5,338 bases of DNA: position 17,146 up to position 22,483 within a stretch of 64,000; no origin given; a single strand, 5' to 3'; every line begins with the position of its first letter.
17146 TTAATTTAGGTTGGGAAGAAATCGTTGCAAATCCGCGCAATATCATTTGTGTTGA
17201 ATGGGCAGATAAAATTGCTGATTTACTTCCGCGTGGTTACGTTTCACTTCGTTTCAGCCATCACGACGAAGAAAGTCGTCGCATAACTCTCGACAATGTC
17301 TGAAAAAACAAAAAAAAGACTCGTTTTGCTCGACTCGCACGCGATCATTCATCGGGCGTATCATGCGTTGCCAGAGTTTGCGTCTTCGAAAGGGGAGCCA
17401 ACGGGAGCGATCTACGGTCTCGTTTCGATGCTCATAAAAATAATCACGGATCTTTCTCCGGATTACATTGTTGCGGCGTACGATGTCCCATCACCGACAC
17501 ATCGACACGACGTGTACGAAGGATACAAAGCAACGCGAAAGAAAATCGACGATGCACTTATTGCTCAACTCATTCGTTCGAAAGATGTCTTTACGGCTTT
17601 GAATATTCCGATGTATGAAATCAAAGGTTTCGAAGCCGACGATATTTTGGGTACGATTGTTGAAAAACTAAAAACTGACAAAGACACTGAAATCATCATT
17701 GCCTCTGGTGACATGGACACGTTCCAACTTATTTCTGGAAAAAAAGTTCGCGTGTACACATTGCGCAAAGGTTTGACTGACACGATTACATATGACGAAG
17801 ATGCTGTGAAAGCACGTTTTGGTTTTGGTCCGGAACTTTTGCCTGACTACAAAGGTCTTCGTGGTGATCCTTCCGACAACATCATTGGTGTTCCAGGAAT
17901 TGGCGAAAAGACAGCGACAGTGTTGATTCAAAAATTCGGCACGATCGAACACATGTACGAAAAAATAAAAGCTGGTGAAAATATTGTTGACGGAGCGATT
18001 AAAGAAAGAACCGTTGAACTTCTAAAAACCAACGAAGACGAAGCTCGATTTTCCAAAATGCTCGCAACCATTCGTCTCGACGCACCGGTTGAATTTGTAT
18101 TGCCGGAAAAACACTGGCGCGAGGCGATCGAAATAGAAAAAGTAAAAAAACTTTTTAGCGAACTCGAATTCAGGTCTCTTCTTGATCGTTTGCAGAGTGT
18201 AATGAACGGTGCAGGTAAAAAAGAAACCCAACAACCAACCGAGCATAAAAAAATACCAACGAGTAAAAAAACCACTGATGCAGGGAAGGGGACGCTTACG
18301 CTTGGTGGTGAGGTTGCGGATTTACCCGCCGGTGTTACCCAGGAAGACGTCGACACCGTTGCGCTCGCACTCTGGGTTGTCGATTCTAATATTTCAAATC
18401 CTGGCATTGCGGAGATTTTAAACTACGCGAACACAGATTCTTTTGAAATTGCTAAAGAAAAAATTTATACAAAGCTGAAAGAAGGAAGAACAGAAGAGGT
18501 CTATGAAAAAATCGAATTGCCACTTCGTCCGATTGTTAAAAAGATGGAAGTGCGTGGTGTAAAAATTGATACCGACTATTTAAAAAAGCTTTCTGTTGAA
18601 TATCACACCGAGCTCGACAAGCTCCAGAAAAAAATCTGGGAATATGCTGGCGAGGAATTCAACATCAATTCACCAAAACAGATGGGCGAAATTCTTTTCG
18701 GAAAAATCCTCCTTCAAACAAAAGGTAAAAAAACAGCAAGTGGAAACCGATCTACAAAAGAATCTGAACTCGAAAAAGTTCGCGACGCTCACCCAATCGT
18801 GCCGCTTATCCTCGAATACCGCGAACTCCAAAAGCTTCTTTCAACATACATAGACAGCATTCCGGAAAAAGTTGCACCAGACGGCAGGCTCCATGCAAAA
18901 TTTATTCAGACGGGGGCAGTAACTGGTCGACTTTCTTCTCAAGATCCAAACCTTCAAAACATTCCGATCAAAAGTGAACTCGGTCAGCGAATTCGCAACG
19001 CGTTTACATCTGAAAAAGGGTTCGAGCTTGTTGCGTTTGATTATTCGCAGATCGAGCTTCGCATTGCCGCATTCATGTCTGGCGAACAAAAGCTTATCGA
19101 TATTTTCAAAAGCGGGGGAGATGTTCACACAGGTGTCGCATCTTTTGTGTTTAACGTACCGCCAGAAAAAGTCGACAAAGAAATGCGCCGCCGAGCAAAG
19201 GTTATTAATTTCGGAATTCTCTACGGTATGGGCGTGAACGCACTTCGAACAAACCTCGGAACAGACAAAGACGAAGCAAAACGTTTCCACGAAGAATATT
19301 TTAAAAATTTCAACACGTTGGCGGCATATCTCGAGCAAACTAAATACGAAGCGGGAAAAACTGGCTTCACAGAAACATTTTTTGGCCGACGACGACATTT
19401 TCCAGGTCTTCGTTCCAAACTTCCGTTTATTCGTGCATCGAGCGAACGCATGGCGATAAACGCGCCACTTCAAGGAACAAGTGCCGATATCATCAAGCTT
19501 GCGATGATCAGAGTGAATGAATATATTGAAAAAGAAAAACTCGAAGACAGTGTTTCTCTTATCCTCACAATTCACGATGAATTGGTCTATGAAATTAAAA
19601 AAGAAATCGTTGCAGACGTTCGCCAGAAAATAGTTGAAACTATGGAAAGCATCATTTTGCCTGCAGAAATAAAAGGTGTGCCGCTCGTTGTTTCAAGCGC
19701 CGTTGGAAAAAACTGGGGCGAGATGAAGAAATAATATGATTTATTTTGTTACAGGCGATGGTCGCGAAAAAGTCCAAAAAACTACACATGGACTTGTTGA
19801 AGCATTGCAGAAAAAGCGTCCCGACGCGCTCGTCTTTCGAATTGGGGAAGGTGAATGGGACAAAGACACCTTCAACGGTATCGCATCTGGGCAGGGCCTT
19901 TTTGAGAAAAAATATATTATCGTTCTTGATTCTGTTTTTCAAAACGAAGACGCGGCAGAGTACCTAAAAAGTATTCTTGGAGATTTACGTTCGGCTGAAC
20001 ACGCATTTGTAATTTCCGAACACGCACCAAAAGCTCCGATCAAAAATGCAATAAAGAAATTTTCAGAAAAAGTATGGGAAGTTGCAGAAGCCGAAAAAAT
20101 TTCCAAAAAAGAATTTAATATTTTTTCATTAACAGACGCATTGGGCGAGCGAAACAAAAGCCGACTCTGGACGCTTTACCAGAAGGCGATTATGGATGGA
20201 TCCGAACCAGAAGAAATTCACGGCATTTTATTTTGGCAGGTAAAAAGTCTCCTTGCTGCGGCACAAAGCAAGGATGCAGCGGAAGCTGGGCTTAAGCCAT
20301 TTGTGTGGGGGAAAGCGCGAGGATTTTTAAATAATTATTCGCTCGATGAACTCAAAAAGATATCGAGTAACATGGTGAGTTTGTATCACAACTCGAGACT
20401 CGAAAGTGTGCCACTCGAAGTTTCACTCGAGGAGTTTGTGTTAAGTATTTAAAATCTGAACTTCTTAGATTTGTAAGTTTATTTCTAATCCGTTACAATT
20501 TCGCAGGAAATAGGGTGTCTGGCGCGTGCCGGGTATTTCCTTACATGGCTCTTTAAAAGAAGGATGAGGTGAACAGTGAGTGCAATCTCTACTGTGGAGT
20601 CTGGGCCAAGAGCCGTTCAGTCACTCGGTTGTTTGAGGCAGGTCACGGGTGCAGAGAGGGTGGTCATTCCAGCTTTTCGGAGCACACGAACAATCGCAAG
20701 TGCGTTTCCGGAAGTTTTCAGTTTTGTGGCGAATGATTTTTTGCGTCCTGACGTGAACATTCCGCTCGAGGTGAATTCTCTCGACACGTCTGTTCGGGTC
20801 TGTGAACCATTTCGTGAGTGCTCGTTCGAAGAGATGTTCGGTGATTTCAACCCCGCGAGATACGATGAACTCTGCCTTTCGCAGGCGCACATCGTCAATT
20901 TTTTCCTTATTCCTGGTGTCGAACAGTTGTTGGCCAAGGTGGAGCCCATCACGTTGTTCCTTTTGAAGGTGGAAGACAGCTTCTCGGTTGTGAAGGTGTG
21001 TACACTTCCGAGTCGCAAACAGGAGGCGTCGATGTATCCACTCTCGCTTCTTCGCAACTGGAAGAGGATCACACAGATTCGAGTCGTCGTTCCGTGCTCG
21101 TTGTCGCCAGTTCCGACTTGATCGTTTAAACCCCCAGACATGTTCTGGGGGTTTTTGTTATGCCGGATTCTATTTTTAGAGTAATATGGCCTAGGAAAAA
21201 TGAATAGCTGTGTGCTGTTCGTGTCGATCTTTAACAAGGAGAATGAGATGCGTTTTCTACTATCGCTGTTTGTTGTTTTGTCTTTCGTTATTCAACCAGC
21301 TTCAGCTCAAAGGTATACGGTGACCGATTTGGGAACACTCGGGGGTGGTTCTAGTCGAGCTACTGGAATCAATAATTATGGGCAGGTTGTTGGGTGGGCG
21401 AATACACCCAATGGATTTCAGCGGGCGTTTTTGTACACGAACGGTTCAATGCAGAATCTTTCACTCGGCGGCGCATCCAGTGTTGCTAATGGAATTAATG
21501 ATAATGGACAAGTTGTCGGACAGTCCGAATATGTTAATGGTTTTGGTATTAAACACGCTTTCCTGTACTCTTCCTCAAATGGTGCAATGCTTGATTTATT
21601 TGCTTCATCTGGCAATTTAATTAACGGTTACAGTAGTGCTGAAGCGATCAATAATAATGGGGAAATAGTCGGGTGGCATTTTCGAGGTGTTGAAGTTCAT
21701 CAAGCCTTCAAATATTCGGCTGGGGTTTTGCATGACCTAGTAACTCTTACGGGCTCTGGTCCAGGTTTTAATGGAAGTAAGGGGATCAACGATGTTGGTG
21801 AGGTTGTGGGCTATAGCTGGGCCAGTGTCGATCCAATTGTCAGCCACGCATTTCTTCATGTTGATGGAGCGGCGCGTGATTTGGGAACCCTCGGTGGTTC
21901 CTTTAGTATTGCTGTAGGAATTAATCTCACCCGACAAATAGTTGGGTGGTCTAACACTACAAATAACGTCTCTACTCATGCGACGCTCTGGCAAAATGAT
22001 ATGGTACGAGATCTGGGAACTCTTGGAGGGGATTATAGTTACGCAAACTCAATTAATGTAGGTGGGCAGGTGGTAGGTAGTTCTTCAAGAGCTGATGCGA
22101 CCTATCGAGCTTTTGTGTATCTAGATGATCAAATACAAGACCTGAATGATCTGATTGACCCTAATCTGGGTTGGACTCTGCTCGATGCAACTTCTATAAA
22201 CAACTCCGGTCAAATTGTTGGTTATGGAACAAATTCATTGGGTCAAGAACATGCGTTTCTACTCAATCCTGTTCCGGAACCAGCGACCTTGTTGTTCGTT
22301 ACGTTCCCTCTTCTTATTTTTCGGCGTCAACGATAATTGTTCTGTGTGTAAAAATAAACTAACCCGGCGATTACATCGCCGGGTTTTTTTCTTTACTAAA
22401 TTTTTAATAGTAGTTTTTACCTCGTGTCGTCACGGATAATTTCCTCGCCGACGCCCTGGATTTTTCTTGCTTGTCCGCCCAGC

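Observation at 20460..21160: GC-rich orphan locus with near-consensus promoter and terminator: protein gene or structured RNA?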

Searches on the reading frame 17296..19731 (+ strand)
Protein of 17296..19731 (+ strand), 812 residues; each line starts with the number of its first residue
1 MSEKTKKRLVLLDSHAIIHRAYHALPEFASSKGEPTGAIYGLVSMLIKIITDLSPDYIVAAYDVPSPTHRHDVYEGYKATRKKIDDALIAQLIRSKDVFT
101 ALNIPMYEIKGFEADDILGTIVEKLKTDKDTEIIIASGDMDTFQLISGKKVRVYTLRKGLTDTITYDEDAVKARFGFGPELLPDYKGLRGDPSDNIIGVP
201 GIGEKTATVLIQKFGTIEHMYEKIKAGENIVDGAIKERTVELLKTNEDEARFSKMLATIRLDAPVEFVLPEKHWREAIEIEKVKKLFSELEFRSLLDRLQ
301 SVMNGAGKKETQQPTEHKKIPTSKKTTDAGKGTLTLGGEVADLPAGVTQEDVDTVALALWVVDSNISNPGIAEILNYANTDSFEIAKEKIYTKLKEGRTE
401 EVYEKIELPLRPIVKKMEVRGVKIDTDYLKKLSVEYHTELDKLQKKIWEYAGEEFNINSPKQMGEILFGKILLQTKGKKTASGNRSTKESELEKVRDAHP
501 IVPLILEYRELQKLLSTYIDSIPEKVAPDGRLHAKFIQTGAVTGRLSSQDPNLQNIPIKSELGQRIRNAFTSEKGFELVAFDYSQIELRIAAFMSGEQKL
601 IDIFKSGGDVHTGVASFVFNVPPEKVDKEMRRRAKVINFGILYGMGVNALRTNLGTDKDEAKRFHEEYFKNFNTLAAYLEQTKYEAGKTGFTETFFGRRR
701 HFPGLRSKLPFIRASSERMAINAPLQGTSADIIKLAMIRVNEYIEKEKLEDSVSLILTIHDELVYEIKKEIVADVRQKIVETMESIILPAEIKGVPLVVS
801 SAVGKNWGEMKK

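Call 15: find_related_loci(query=window:17296-19731:+, collection=genome_contigs, flank=6000)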
Query window:17296-19731:+ (812 aa) in genome_contigs; peptide patterns used: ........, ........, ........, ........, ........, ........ (x = any residue, [..] = any of these).
102 stretches matched a pattern; 8 encode a relative of the query (tblastn E <= 1e-3); 8 distinct loci.
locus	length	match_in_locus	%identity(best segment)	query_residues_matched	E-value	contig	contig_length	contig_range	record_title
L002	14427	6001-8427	75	1-810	0e+0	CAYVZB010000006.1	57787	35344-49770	MAG TPA_asm: uncultured Candidatus Saccharibacteria bacterium isolate SRP135725_co1_493 genome assembly, contig: NODE_41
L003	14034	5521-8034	73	1-811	0e+0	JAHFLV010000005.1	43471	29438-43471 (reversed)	MAG: Candidatus Zambryskiibacteriota bacterium isolate nzgw441 NODE_1082_length_43472_cov_3.354663, whole genome shotgun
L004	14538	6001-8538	74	1-812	0e+0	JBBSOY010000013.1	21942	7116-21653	MAG: Candidatus Paceibacteria bacterium isolate LS6_sbin.42 LS6_sbin.42_K_811322_L_21942_cov_10.0000, whole genome shotg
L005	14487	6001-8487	73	6-811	0e+0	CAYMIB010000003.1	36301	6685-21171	MAG TPA_asm: uncultured Candidatus Saccharibacteria bacterium isolate ERP113451_co3_83 genome assembly, contig: NODE_780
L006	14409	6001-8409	56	2-811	0e+0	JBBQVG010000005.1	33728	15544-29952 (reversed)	MAG: Candidatus Paceibacteria bacterium isolate Co_metawrap_1985 Cmw_1985_k141_26397842_length_33728_cov_10.0000, whole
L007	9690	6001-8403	56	3-811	0e+0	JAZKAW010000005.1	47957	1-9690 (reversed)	MAG: Patescibacteria group bacterium isolate ADI_H3L2_1_122_18_3-bin049_1 ADIH3L21_B049_1_000000000005, whole genome sho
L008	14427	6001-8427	56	5-812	0e+0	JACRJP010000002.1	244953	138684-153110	MAG: Candidatus Taylorbacteria bacterium isolate NC_groundwater_1832_Pr3_B-0.1um_40_24 SR-2_scaffold_141_1491172, whole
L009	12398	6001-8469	74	2-811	0e+0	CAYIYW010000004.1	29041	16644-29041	MAG TPA_asm: uncultured Candidatus Saccharibacteria bacterium isolate ERP119705_co9_37 genome assembly, contig: NODE_153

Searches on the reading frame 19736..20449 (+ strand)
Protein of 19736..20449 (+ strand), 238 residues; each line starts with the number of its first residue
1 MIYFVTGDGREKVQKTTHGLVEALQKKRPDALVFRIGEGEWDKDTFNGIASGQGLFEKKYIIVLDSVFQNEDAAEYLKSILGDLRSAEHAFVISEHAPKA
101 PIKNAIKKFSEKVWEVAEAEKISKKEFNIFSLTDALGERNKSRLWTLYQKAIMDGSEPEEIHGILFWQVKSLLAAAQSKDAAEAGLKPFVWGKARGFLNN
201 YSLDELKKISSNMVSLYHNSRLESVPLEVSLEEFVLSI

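Call 8: search_protein_families(library=pfam, proteins=[window:19736-20449:+], max_evalue=1)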
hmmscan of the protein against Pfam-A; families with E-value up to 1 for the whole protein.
window:19736-20449:+ (238 aa): 2 families
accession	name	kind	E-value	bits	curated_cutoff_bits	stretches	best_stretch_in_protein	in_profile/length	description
PF21694.2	DNA_pol3_delta_C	-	7.4e-09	36.1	27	1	128-236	3-119/121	DNA polymerase III delta subunit, C-terminal domain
PF21796.3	Cac1_C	-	0.17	12.4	24.3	0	15-29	13-27/55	Chromatin assembly factor 1 subunit Cac1, C-terminal domain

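Call 31: find_related_loci(query=window:19736-20449:+, collection=metagenome_contigs, flank=5000)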
Query window:19736-20449:+ (238 aa) in metagenome_contigs; peptide patterns used: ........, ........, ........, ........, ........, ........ (x = any residue, [..] = any of these).
178 stretches matched a pattern; 115 encode a relative of the query (tblastn E <= 1e-3); the best 80 are kept; 80 distinct loci.
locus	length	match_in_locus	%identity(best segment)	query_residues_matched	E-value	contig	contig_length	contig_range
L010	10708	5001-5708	79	1-236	1e-129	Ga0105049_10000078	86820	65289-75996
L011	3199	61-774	73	1-238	2e-119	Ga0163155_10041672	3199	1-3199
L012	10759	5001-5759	67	1-238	5e-109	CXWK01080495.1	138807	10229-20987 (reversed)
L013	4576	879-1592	45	1-238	4e-65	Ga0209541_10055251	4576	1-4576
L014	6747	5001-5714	45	1-238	4e-65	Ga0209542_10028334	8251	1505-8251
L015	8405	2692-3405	45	1-238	4e-64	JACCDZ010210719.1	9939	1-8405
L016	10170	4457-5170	44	1-238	1e-63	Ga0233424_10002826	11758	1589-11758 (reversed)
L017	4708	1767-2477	47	1-238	1e-62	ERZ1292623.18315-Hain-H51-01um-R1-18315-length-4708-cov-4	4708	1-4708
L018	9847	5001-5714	43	1-238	3e-62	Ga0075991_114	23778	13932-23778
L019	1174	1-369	78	116-238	8e-66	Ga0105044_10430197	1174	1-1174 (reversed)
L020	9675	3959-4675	45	1-238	3e-61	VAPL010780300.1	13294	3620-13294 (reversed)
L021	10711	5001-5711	45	1-238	4e-61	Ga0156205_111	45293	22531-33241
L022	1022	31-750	46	1-238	8e-66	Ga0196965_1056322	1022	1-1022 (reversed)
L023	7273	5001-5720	44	1-238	8e-61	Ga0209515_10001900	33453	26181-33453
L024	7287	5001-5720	44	1-238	8e-61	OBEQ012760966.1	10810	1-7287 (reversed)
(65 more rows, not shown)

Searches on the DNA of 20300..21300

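Call 5: search_rna_families(source=window, start=20300, end=21300, threshold=evalue, max_evalue=10, show_alignments=3)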
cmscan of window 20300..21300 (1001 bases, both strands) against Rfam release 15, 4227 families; matches with E-value up to 10: 7.
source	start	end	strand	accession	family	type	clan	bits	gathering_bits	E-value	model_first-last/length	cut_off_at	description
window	21131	21200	+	RF02636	EF1368_EF1369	Gene; sRNA;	-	21.7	730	0.00055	67-139/626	no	Enterococcus sRNA EF1368_EF1369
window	21105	21159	+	RF02399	NsiR1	Gene; sRNA;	-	19.7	39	0.35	1-60/60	no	Nitrogen stress-induced RNA 1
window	21091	21159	+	RF02837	anti-hemB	Gene; sRNA;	-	19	49.5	0.1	1-81/81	no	Burkholderia RNA 7 (anti-hemB)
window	21095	21177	+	RF01770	rimP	Cis-reg; leader;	-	19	47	2.8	1-102/102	no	Gammaprotebacteria rimP leader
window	21123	21168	-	RF01359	CRISPR-DR46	Gene; CRISPR;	-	18.4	50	7.4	1-38/38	no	CRISPR RNA direct repeat element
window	20453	20474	-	RF01559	DdR1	Gene; snRNA; snoRNA; CD-box;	-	14.9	70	8.7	45-66/66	no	Dictyostelium snoRNA DdR1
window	20505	20595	-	RF02273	FsrA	Gene;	-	13.8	80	5.5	1-83/83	no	FsrA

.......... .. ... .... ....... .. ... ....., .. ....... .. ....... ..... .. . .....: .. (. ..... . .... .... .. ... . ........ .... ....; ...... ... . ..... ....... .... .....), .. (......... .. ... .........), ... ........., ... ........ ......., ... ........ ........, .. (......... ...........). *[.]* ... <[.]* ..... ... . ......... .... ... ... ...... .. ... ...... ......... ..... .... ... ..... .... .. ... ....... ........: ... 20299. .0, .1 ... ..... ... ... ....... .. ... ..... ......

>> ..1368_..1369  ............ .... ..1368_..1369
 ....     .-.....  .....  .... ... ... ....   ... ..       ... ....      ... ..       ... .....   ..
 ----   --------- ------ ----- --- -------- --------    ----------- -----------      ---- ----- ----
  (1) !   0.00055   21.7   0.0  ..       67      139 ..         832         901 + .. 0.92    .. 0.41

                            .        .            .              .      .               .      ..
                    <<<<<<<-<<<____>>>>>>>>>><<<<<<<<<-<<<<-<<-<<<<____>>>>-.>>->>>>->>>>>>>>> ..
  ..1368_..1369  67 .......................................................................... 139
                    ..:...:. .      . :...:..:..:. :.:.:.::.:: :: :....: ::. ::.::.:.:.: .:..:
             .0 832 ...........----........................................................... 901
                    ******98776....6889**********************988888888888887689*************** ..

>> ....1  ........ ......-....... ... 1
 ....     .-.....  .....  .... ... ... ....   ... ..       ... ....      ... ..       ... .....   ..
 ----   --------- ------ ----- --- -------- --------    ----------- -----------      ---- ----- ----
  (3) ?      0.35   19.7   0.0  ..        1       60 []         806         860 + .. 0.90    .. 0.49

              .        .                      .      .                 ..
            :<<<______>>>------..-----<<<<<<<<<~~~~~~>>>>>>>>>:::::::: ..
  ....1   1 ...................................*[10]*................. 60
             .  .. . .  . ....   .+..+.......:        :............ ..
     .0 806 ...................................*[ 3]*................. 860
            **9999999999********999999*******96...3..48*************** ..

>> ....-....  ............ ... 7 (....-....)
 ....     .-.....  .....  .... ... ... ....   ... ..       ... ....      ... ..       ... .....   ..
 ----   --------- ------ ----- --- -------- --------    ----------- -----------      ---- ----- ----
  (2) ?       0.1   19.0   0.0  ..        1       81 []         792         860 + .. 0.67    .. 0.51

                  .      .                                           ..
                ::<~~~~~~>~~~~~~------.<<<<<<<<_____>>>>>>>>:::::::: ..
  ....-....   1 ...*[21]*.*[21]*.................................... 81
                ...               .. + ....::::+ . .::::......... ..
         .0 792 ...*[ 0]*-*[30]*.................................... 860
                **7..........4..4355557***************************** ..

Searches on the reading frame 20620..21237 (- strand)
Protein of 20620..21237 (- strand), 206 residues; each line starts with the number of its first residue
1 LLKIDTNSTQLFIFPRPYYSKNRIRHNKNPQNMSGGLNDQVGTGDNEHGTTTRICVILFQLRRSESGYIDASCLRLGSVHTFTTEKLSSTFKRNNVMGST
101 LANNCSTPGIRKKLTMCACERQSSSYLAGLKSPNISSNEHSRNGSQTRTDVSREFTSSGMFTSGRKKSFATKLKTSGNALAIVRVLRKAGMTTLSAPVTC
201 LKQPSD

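Call 8: search_protein_families(library=pfam, proteins=[window:20620-21237:-], max_evalue=1)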
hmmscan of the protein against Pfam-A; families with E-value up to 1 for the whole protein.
window:20620-21237:- (206 aa): 0 families

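Call 27: search_protein_families(library=phrogs, proteins=[window:20620-21237:-], max_evalue=1)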
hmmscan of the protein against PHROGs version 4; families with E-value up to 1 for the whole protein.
window:20620-21237:- (206 aa): 0 families

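Call 28: search_protein_families(library=padloc, proteins=[window:20620-21237:-], max_evalue=1)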
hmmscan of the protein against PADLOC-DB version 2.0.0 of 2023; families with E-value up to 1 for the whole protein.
window:20620-21237:- (206 aa): 0 families

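Call 29: search_protein_families(library=ncbifam, proteins=[window:20620-21237:-], max_evalue=1)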
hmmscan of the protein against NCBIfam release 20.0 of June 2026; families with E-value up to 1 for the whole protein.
window:20620-21237:- (206 aa): 0 families

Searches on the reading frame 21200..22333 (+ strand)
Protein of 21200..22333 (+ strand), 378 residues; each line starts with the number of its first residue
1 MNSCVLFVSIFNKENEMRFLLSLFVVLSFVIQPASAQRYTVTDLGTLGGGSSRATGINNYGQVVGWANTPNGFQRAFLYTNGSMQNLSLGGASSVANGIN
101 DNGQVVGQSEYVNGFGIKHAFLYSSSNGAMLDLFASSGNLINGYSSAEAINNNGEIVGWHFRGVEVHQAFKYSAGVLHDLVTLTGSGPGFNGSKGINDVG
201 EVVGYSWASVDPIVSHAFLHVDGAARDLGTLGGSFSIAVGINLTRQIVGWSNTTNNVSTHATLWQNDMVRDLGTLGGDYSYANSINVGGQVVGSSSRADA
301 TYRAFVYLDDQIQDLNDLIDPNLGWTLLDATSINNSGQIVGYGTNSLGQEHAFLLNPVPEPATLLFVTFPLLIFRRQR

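Call 8: search_protein_families(library=pfam, proteins=[window:21200-22333:+], max_evalue=1)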
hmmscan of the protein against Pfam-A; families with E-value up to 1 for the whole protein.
window:21200-22333:+ (378 aa): 3 families
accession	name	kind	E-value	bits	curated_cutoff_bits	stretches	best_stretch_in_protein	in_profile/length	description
PF11949.14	DUF3466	-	2.3e-13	50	25.1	4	279-344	383-451/609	Protein of unknown function (DUF3466)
PF00949.27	Peptidase_S7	-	0.19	12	20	1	134-169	87-121/131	Peptidase S7, Flavivirus NS3 serine protease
PF07589.16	PEP-CTERM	-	0.26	11.9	20.7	1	357-366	1-11/24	PEP-CTERM motif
